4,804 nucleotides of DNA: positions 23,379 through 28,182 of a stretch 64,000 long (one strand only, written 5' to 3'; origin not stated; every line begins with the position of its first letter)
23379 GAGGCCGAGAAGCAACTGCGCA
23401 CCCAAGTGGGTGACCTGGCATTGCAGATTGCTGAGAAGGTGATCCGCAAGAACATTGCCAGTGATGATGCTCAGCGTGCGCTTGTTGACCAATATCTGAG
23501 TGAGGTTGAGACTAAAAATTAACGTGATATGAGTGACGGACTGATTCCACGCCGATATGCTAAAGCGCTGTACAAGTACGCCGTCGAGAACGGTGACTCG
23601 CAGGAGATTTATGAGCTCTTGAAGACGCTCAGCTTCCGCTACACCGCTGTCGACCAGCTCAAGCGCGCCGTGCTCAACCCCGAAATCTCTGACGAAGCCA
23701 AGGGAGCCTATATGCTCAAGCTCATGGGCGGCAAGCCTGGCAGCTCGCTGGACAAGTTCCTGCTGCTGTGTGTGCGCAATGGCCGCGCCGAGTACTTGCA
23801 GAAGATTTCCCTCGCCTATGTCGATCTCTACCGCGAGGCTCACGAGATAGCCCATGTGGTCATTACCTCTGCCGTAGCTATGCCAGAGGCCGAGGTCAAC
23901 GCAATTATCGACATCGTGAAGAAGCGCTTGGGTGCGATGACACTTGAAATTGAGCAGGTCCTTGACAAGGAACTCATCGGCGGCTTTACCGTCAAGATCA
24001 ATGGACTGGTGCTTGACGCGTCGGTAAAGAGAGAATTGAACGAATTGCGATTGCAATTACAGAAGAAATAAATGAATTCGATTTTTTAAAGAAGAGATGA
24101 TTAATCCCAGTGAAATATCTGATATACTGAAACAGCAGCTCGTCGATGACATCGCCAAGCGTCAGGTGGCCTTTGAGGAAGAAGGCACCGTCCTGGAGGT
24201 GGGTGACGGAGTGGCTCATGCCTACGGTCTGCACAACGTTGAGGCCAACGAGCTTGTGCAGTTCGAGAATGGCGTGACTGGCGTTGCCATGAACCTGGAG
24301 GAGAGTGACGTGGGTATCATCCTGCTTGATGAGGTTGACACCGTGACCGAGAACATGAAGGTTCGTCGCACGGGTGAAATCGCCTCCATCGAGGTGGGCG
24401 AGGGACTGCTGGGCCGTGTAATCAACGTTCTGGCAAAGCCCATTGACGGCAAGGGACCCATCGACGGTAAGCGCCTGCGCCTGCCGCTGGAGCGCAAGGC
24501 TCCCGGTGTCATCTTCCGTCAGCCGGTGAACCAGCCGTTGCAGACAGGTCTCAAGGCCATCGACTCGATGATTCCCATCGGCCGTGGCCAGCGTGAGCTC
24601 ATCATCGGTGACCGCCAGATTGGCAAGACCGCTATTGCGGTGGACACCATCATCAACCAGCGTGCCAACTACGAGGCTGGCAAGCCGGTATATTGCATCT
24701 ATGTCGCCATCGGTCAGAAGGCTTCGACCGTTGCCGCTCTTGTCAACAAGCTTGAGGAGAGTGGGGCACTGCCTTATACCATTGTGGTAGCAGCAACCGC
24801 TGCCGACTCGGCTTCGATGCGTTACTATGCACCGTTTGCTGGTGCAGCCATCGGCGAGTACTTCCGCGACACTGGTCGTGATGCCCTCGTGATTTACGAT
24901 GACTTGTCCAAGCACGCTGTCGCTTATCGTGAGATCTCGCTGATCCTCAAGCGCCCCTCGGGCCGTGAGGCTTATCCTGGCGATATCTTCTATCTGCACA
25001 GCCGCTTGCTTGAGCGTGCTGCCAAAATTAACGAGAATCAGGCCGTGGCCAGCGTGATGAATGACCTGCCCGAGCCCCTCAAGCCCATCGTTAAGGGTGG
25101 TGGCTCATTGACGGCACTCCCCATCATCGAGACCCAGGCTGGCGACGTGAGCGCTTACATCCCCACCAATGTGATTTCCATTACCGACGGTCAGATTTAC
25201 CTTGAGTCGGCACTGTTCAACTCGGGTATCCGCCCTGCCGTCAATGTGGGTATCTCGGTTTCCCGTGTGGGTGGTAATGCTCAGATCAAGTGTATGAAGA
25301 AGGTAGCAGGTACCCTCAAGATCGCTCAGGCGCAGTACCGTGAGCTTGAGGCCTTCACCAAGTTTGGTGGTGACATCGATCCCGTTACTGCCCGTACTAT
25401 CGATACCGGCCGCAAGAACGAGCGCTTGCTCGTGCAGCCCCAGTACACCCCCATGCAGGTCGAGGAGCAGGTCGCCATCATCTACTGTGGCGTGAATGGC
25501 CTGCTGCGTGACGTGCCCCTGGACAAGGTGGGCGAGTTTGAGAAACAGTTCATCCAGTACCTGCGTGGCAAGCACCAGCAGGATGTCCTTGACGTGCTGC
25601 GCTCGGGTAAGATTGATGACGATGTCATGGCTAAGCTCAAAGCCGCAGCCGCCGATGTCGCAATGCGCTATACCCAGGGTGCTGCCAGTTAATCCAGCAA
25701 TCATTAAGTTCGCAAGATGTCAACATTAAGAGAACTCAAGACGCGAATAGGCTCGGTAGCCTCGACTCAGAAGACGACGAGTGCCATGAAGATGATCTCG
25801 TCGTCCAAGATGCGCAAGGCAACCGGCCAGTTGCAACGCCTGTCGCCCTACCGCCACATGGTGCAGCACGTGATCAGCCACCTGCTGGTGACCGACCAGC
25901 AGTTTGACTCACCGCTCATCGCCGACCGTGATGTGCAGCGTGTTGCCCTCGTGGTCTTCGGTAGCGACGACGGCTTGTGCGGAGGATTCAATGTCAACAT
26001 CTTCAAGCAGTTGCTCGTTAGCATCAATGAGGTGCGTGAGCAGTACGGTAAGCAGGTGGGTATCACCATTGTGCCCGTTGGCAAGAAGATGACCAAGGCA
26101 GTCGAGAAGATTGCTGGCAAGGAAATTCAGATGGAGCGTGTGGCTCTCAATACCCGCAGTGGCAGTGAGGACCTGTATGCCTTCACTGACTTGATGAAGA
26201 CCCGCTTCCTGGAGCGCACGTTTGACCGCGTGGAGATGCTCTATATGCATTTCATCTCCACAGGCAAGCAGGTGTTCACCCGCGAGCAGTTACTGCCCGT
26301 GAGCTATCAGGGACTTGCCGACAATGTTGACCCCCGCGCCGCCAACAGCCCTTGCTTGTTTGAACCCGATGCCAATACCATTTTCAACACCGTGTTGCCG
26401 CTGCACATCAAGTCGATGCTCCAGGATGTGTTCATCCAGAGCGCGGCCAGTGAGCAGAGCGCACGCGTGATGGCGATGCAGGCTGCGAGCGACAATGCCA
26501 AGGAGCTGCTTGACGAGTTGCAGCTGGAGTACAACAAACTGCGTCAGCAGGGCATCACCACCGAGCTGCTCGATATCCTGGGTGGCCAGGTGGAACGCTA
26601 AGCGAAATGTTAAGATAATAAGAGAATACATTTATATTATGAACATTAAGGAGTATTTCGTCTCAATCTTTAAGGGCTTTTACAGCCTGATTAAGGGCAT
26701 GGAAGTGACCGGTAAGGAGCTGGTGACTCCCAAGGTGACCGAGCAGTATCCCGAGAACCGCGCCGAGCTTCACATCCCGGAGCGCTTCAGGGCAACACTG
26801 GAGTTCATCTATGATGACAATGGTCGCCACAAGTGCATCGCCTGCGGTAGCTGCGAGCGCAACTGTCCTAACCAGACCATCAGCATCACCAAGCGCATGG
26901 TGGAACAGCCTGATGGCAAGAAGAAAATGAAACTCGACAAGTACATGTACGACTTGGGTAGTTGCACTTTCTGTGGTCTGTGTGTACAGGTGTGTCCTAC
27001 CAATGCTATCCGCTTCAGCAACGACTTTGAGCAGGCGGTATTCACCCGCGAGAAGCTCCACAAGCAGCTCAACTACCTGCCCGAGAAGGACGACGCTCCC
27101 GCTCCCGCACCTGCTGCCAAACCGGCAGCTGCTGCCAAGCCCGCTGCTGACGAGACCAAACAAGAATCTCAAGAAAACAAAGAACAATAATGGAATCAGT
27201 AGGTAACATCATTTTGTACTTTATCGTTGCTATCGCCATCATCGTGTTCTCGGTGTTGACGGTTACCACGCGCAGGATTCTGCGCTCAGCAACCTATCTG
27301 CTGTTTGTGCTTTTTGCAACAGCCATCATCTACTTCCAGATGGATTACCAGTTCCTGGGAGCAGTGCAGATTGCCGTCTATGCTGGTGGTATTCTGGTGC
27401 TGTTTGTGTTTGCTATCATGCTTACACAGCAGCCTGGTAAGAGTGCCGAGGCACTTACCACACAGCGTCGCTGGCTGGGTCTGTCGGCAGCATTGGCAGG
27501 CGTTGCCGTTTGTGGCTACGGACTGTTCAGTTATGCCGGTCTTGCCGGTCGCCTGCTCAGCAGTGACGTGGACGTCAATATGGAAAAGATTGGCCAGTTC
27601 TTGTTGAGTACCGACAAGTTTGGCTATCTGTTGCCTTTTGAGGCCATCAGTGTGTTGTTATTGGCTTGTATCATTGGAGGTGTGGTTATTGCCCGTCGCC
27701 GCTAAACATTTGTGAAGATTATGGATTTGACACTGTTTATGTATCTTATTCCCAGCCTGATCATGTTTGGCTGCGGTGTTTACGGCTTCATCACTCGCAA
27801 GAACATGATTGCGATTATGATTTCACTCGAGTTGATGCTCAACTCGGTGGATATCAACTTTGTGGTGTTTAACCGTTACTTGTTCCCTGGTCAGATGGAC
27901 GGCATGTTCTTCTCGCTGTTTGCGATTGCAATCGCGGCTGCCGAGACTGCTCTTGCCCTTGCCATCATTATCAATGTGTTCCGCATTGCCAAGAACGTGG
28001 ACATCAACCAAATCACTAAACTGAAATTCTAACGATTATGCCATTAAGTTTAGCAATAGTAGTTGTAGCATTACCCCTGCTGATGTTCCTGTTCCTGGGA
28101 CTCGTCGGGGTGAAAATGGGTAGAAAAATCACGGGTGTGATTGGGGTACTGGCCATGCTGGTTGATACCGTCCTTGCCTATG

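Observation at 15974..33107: Complete F1Fo ATP synthase operon nested inside the complex I operon: a nuo-atp super-operon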

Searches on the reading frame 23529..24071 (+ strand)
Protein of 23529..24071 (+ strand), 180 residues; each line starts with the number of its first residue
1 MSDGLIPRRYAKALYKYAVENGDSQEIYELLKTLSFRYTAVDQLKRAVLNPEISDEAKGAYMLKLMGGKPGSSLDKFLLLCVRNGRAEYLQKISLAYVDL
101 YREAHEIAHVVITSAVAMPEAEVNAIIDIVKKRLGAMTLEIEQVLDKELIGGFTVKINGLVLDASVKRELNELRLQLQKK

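Call 3: search_protein_families(library=pfam, proteins=[window:23529-24071:+])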
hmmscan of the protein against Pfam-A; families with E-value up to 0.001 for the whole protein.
window:23529-24071:+ (180 aa): 1 family
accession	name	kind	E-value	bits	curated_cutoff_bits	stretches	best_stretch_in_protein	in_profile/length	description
PF00213.23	OSCP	-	2.9e-38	132.1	22.3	1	6-177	1-172/172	ATP synthase delta (OSCP) subunit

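Call 58: search_protein_families(library=ncbifam, proteins=[window:23529-24071:+], max_evalue=0.00001)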
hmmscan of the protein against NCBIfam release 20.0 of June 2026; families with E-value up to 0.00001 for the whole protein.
window:23529-24071:+ (180 aa): 13 families
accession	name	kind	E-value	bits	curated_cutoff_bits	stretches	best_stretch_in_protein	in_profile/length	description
NF009964.0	PRK13429.1-3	equivalog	7.1e-37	127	154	1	1-180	1-179/180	F0F1 ATP synthase subunit delta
NF004403.0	PRK05758.2-4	equivalog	9.7e-32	110.5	148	1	1-179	1-178/180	F0F1 ATP synthase subunit delta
TIGR01145.1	ATP_synt_delta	equivalog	8.4e-31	107.5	57.5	1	6-177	1-172/172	ATP synthase F1 subunit delta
NF004402.0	PRK05758.2-2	equivalog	9.1e-25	87.7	115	1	6-178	7-178/179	F0F1 ATP synthase subunit delta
NF004401.0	PRK05758.2-1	equivalog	8.8e-23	81.3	116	1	8-177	10-177/178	F0F1 ATP synthase subunit delta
NF004399.0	PRK05758.1-1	equivalog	3.6e-19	69.3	160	1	6-178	4-176/179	F0F1 ATP synthase subunit delta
NF004406.0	PRK05758.3-2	equivalog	3e-17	63.1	172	1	7-177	12-182/186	F0F1 ATP synthase subunit delta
NF004404.0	PRK05758.2-5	equivalog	1.5e-15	57.7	221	1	6-178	7-176/177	F0F1 ATP synthase subunit delta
NF009969.0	PRK13434.1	equivalog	2.6e-15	56.8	179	1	1-179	1-176/186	F0F1 ATP synthase subunit delta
NF009976.0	PRK13441.1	equivalog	1.6e-14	54.1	153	1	6-173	6-172/182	F0F1 ATP synthase subunit delta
NF009975.0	PRK13436.1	equivalog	2.8e-13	50.3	129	1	9-180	10-180/180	F0F1 ATP synthase subunit delta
NF009967.0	PRK13430.1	equivalog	1.2e-11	44.4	200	1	12-178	105-270/271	F0F1 ATP synthase subunit delta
NF006291.0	PRK08474.1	equivalog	1.1e-10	41.4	95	1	5-165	4-158/176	F0F1 ATP synthase subunit delta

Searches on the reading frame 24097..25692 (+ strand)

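Call 4: search_protein_families(library=pfam, proteins=[window:24097-25692:+])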
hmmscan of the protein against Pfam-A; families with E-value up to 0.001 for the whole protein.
window:24097-25692:+ (531 aa): 3 families
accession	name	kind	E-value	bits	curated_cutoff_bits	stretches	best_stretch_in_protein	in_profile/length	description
PF00006.31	ATP-synt_ab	-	2.9e-78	262.8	29.5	1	151-389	1-213/213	ATP synthase alpha/beta family, nucleotide-binding domain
PF00306.32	ATP-synt_ab_C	-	5.4e-40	137.1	27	1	396-520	1-125/126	ATP synthase alpha/beta chain, C terminal domain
PF02874.29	ATP-synt_ab_N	-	8.2e-14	52.3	20.9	1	28-93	4-69/69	ATP synthase alpha/beta family, beta-barrel domain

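Call 58: search_protein_families(library=ncbifam, proteins=[window:24097-25692:+], max_evalue=0.00001)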
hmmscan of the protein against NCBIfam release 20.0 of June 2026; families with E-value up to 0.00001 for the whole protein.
window:24097-25692:+ (531 aa): 32 families (the best 25 are shown)
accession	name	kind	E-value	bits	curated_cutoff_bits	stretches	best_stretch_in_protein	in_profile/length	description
TIGR00962.1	atpA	equivalog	5e-219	728.1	484.45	1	2-524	2-500/503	F0F1 ATP synthase subunit alpha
NF009884.0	PRK13343.1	equivalog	4.1e-195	649.2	554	1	20-526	21-503/507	F0F1 ATP synthase subunit alpha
TIGR03324.1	alt_F1F0_F1_al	exception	2.3e-167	557.6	750.5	1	20-511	19-486/497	alternate F1F0 ATPase, F1 subunit alpha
NF045863.1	glide_MMOB1660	exception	1e-119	400.8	600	1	33-470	4-422/515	MMOB1660 family gliding motility ATPase complex subunit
NF005523.0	PRK07165.1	equivalog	4.1e-90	302.9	414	2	32-318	7-292/509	ATP F0F1 synthase subunit alpha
NF045936.2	MSC_0619_alpha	exception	7.9e-84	282.1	520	2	80-318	53-288/505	MSC_0619 family F1-like ATPase alpha subunit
TIGR02546.1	III_secr_ATP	equivalog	6.8e-57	193.1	604.75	1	47-460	23-416/423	type III secretion system ATPase SctN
TIGR03496.1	FliI_clade1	equivalog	1.4e-54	185.5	619.1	1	31-459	2-408/414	flagellar protein export ATPase FliI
TIGR03498.1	FliI_clade3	equivalog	9.8e-50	169.4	587.45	1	32-454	3-406/418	flagellar protein export ATPase FliI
TIGR01026.1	fliI_yscN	subfamily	7e-49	166.7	379.5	1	58-457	58-430/440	FliI/YscN family ATPase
TIGR03497.1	FliI_clade2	equivalog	2.2e-47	162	629.8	1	57-440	31-383/413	flagellar protein export ATPase FliI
NF005391.0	PRK06936.1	equivalog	7.8e-45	153.5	657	1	69-459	68-431/439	type III secretion system ATPase SctN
NF006290.1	PRK08472.1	equivalog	1.6e-44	152.5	644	1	29-424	19-388/433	flagellar protein export ATPase FliI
NF005295.0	PRK06820.1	equivalog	2.2e-44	152.2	690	1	6-424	8-394/440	EscN/YscN/HrcN family type III secretion system ATPase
NF006575.0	PRK09099.1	subfamily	2.4e-44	151.8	706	1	76-312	78-306/443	type III secretion system ATPase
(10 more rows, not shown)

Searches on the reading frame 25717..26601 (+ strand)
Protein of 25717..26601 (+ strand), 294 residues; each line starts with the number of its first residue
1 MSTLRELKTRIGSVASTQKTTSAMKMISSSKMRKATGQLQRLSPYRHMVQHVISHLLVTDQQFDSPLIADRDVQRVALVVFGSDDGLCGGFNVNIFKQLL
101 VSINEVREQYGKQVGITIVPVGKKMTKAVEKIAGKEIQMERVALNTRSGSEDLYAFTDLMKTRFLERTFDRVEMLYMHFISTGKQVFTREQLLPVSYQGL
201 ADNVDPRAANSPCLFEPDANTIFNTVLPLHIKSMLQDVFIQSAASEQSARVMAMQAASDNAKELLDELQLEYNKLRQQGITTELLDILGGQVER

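Call 4: search_protein_families(library=pfam, proteins=[window:25717-26601:+])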
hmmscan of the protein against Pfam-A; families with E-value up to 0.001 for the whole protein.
window:25717-26601:+ (294 aa): 1 family
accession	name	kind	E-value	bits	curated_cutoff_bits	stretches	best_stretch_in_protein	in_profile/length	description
PF00231.24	ATP-synt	-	1e-80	271.9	39.9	1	3-290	1-281/285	ATP synthase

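Call 58: search_protein_families(library=ncbifam, proteins=[window:25717-26601:+], max_evalue=0.00001)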
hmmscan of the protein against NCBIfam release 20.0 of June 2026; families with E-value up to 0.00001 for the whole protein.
window:25717-26601:+ (294 aa): 13 families
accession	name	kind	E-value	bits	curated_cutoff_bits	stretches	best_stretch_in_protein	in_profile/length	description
NF009959.0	PRK13426.1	equivalog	3e-86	289.6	394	1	1-292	1-289/291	F0F1 ATP synthase subunit gamma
TIGR01146.1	ATPsyn_F1gamma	equivalog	2.5e-73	247.4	194.45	1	1-290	1-282/286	ATP synthase F1 subunit gamma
NF004144.0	PRK05621.1-1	equivalog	1.1e-68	231.8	372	1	1-291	1-284/287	F0F1 ATP synthase subunit gamma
NF004145.0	PRK05621.1-2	equivalog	2.5e-60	204.5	317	1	1-290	1-298/306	F0F1 ATP synthase subunit gamma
NF009960.0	PRK13427.1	equivalog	9.8e-55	186.1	432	1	1-290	1-284/289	F0F1 ATP synthase subunit gamma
NF004146.0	PRK05621.1-4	equivalog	4.3e-54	183.9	342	1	1-290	1-292/296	F0F1 ATP synthase subunit gamma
NF010709.0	PRK14111.1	equivalog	9.5e-52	176.2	425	1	1-290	1-284/290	F0F1 ATP synthase subunit gamma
NF004147.0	PRK05621.2-1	equivalog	5.6e-50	170.8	382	1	2-291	3-289/293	F0F1 ATP synthase subunit gamma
NF009957.0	PRK13424.1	equivalog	1.1e-49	169.3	436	1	1-290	1-285/291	F0F1 ATP synthase subunit gamma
NF009958.0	PRK13425.1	equivalog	3.5e-49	167.8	501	1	1-290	1-286/292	F0F1 ATP synthase subunit gamma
NF009956.0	PRK13422.1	equivalog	7.1e-46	156.9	582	1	1-290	1-294/298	F0F1 ATP synthase subunit gamma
NF010708.0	PRK14110.1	equivalog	1.3e-41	143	445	1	5-288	7-284/291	F0F1 ATP synthase subunit gamma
TIGR03323.1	alt_F1F0_F1_gam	exception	1.3e-24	87.1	282.35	1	7-290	1-281/285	alternate F1F0 ATPase, F1 subunit gamma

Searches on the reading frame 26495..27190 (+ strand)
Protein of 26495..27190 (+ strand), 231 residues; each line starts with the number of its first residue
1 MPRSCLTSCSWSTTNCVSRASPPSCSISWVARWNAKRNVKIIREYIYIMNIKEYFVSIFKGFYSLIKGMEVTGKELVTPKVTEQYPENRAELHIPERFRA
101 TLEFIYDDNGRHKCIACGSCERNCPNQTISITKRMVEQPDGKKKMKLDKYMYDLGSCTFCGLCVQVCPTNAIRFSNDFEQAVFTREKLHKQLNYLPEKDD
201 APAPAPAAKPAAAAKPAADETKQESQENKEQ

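Call 4: search_protein_families(library=pfam, proteins=[window:26495-27190:+])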
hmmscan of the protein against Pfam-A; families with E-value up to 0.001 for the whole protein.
window:26495-27190:+ (231 aa): 14 families
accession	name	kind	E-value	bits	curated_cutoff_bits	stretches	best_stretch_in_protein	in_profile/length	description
PF00037.32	Fer4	-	1.8e-14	53.3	21.1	2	152-173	3-24/24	4Fe-4S binding domain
PF12838.12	Fer4_7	-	2.9e-13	50.5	27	1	113-171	1-52/52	4Fe-4S dicluster domain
PF13187.11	Fer4_9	-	2.7e-10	40.6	27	1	113-172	1-52/52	4Fe-4S dicluster domain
PF13237.11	Fer4_10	-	6.4e-09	36.1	25.5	2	112-168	7-53/53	4Fe-4S dicluster domain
PF13183.11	Fer4_8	-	9.7e-08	32.9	27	1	112-170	3-67/68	4Fe-4S dicluster domain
PF13484.11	Fer4_16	-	7.9e-07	30.2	30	1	157-182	2-28/66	4Fe-4S double cluster binding domain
PF12797.12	Fer4_2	-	8e-07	29.1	24.5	0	149-169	2-22/22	4Fe-4S binding domain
PF14697.11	Fer4_21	-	8.6e-07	29.4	35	1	112-173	6-58/59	4Fe-4S dicluster domain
PF12837.12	Fer4_6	-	2.9e-06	27.4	25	0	153-172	5-24/24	4Fe-4S binding domain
PF12798.12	Fer4_3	-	3.2e-05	24.9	27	1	157-171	1-15/15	4Fe-4S binding domain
PF13534.11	Fer4_17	-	5.5e-05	24.1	22.2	0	110-127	42-59/61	4Fe-4S dicluster domain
PF13746.11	Fer4_18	-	6.1e-05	23.6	27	0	143-170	47-74/114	4Fe-4S dicluster domain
PF13459.11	Fer4_15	-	7.3e-05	23.8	22.4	0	152-194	3-43/66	4Fe-4S single cluster domain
PF17179.9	Fer4_22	-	0.0002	22.6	27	0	87-127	54-94/95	4Fe-4S dicluster domain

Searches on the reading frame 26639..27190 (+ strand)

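Call 57: search_protein_families(library=ncbifam, proteins=[window:26639-27190:+], max_evalue=1e-10)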
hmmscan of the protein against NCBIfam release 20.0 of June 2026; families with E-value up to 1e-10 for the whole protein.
window:26639-27190:+ (183 aa): 18 families
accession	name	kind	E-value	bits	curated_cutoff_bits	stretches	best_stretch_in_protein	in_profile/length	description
TIGR01971.1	NuoI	subfamily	8e-31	106.1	113.05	1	20-142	1-116/121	NADH-quinone oxidoreductase, chain I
NF004540.0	PRK05888.2-1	equivalog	9.2e-30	103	215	1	16-152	3-131/139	NADH-quinone oxidoreductase subunit NuoI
NF004537.0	PRK05888.1-3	equivalog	5.4e-28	97.9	163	1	14-179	20-181/204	NADH-quinone oxidoreductase subunit NuoI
NF004536.0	PRK05888.1-1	equivalog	8.8e-25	87.1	212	1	8-141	4-131/180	NADH-quinone oxidoreductase subunit NuoI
NF004538.0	PRK05888.1-4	equivalog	1.6e-24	86.4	135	1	3-143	4-136/162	NADH-quinone oxidoreductase subunit NuoI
NF004544.0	PRK05888.2-6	equivalog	3.1e-24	85.7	457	1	16-154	33-166/220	NADH-quinone oxidoreductase subunit NuoI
NF004539.0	PRK05888.1-5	equivalog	7.8e-23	80.9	225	1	14-143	13-136/162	NADH-quinone oxidoreductase subunit NuoI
NF040612.1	F420_dehyd_FpoI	exception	1.1e-21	77.1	180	1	19-150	4-123/135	F420H2 dehydrogenase subunit FpoI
NF004542.0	PRK05888.2-3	equivalog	5.2e-21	75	248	1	16-151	35-166/203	NADH-quinone oxidoreductase subunit NuoI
NF009053.0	PRK12387.1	subfamily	3.8e-20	72.4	204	1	27-144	8-110/180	formate hydrogenlyase complex iron-sulfur subunit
TIGR00403.1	ndhI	equivalog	2.6e-18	66.3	302.35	1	19-141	24-136/183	NAD(P)H-quinone oxidoreductase subunit I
NF004545.0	PRK05888.3-1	equivalog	3.6e-18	65.7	229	1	17-139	26-137/154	NADH-quinone oxidoreductase subunit NuoI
NF004541.0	PRK05888.2-2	equivalog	1.5e-16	60.7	217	1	3-174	4-159/168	NADH-quinone oxidoreductase subunit NuoI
NF006076.0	PRK08222.1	equivalog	5.9e-16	58.8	270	1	33-144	14-110/181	hydrogenase 4 subunit H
NF006221.0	PRK08348.1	subfamily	9e-15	54.6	124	1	26-137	12-105/136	NADH-plastoquinone oxidoreductase subunit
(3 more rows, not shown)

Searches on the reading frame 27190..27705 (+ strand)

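Call 4: search_protein_families(library=pfam, proteins=[window:27190-27705:+])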
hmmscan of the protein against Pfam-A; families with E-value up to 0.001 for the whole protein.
window:27190-27705:+ (171 aa): 1 family
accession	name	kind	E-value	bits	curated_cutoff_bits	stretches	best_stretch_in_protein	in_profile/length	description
PF00499.25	Oxidored_q3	-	1.8e-34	119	33.2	1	21-167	2-146/146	NADH-ubiquinone/plastoquinone oxidoreductase chain 6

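Call 57: search_protein_families(library=ncbifam, proteins=[window:27190-27705:+], max_evalue=1e-10)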
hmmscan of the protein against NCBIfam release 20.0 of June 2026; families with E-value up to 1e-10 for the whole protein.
window:27190-27705:+ (171 aa): 10 families
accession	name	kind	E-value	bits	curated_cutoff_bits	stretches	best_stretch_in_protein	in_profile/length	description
NF005168.0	PRK06638.2-3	equivalog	2.3e-22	79.7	154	1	5-170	3-167/172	NADH-quinone oxidoreductase subunit J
NF005165.0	PRK06638.1-5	equivalog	2.8e-19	69.2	192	1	3-170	16-183/282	NADH-quinone oxidoreductase subunit J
NF005167.0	PRK06638.2-2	equivalog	1.1e-17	64.4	137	1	6-170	4-164/176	NADH-quinone oxidoreductase subunit J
NF005163.0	PRK06638.1-3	equivalog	1.2e-17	64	174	1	6-170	8-169/203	NADH-quinone oxidoreductase subunit J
NF005166.0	PRK06638.2-1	equivalog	7.4e-16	58.6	284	1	5-170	3-165/174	NADH-quinone oxidoreductase subunit J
NF005025.0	PRK06433.1-5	equivalog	9.1e-15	54.8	95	1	4-81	7-87/96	NADH dehydrogenase subunit J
NF005023.0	PRK06433.1-2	equivalog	9.1e-14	51.7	92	1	8-80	5-77/82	NADH dehydrogenase subunit J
NF005162.0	PRK06638.1-1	equivalog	2.4e-13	50.3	157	1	10-169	6-160/184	NADH-quinone oxidoreductase subunit J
NF005169.0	PRK06638.2-4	equivalog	6.4e-13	49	319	1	8-167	5-164/182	NADH-quinone oxidoreductase subunit J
NF005164.0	PRK06638.1-4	equivalog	2.4e-11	43.4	154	1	8-170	6-171/211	NADH-quinone oxidoreductase subunit J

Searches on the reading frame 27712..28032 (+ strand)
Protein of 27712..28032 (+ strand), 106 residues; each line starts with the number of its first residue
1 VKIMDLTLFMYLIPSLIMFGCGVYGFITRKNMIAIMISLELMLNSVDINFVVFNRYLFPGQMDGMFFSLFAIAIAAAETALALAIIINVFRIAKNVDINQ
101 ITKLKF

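Call 4: search_protein_families(library=pfam, proteins=[window:27712-28032:+])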
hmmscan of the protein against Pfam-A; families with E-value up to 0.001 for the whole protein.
window:27712-28032:+ (106 aa): 1 family
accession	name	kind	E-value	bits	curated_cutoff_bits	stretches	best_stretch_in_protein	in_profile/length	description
PF00420.29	Oxidored_q2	-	1e-24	86.5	26.1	1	10-105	1-94/95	NADH-ubiquinone/plastoquinone oxidoreductase chain 4L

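Call 57: search_protein_families(library=ncbifam, proteins=[window:27712-28032:+], max_evalue=1e-10)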
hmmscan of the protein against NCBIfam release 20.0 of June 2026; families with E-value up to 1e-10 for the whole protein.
window:27712-28032:+ (106 aa): 6 families
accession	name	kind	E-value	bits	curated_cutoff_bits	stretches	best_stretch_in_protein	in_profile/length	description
NF004322.0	PRK05715.1-4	equivalog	1.8e-27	95.3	128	1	5-105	3-103/104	NADH-quinone oxidoreductase subunit NuoK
NF004320.0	PRK05715.1-2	equivalog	6.1e-25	87.2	57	1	8-105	3-98/99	NADH-quinone oxidoreductase subunit NuoK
NF040614.1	F420_dehyd_FpoK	exception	1.1e-24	86.7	145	1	8-105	2-97/98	F420H2 dehydrogenase subunit FpoK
NF004323.0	PRK05715.1-5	equivalog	1.3e-20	73.6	89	1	6-105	3-101/102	NADH-quinone oxidoreductase subunit NuoK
NF004321.0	PRK05715.1-3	equivalog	1.9e-20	73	91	1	6-105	2-100/101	NADH-quinone oxidoreductase subunit NuoK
NF004319.0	PRK05715.1-1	equivalog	3.4e-17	62.5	101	1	12-105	8-99/100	NADH-quinone oxidoreductase subunit NuoK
